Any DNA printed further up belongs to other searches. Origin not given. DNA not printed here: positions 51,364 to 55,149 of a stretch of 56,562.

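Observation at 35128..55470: Three copies of a ~190-bp nested-palindrome element (MITE/REPIN-like) with no transposase in view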

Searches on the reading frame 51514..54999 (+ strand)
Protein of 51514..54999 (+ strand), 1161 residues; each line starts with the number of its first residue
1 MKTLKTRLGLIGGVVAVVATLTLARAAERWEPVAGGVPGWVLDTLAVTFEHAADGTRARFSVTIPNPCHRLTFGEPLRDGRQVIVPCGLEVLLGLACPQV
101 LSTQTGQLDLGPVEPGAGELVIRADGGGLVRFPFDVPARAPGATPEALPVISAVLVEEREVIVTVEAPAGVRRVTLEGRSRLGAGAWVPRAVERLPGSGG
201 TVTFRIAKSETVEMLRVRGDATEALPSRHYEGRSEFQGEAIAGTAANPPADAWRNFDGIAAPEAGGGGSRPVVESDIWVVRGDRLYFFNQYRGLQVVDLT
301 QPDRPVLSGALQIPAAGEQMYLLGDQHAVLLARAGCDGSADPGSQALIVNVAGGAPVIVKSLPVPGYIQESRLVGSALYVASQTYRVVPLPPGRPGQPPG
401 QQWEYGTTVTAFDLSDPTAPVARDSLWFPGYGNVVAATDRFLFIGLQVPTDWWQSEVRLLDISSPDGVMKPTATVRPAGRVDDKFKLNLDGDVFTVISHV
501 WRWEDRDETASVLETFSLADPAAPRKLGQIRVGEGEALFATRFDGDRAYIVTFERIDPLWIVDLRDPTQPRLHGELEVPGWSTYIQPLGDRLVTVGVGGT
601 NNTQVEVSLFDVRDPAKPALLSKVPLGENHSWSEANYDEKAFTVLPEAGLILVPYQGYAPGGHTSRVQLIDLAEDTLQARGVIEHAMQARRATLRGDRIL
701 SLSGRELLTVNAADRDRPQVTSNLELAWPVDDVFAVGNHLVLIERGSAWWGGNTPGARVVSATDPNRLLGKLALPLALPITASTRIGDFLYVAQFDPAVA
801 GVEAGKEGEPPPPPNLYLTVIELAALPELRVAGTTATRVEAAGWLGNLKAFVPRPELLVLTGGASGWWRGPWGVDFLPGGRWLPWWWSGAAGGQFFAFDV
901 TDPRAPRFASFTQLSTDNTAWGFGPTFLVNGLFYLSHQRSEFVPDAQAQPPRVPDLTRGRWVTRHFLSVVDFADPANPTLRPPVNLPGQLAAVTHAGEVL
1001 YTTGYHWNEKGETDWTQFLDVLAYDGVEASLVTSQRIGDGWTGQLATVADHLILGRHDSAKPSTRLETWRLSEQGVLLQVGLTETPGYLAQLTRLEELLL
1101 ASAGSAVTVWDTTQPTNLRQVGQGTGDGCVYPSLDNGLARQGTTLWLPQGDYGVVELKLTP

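Call 30: search_protein_families(library=pfam, proteins=[window:51514-54999:+])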
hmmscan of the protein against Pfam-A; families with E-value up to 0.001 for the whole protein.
window:51514-54999:+ (1161 aa): 1 family
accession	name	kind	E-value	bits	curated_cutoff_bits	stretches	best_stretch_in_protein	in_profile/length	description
PF09826.15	Beta_propel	-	5.5e-60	204.1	22.4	1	272-707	11-487/495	Beta propeller domain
